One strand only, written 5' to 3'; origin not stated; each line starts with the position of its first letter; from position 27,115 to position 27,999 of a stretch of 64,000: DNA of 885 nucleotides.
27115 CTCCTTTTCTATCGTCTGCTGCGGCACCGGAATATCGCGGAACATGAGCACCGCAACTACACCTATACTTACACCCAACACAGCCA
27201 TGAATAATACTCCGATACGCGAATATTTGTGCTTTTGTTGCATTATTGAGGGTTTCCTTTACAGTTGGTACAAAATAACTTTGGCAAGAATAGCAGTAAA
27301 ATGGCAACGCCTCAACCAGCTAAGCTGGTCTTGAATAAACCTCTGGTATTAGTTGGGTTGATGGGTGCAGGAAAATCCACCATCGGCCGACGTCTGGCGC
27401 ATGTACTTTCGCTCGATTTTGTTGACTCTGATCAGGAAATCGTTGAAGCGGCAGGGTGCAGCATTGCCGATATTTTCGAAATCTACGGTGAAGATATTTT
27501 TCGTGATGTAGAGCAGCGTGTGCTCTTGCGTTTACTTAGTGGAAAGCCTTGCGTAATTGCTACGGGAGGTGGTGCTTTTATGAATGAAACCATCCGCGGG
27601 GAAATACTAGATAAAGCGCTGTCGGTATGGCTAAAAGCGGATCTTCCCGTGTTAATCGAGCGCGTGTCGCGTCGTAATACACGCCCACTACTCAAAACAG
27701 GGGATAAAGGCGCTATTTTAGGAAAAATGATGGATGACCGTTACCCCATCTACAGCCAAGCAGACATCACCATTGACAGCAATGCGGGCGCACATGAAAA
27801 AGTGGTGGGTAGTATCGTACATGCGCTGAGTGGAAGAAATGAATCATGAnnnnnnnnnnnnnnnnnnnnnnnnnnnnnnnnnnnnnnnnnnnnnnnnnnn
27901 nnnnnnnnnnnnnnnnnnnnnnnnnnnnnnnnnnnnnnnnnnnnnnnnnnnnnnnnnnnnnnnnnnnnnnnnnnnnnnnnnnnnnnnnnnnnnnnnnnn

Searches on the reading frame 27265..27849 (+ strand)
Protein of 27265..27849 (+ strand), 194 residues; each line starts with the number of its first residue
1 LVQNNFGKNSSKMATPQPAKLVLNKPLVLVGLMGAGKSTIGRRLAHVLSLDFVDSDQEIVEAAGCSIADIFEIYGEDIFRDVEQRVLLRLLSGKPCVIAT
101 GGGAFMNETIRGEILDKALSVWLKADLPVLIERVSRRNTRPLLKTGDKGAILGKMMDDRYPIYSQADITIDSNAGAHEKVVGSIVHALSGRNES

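Call 51: search_protein_families(library=pfam, proteins=[window:27265-27849:+], max_evalue=0.0001)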
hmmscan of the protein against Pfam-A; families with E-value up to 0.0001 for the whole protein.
window:27265-27849:+ (194 aa): 4 families
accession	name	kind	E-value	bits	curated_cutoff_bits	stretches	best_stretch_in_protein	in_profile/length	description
PF01202.28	SKI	-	1.5e-44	152.3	22.1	1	33-188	1-158/159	Shikimate kinase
PF13189.12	Cytidylate_kin2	-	6.3e-09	36.7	28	1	32-138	7-132/176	Cytidylate kinase-like family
PF13238.12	AAA_18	-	5.8e-08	33.7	29.4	1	28-140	2-114/128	AAA domain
PF13671.12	AAA_33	-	1.6e-05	25.7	27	1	28-139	3-120/143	AAA domain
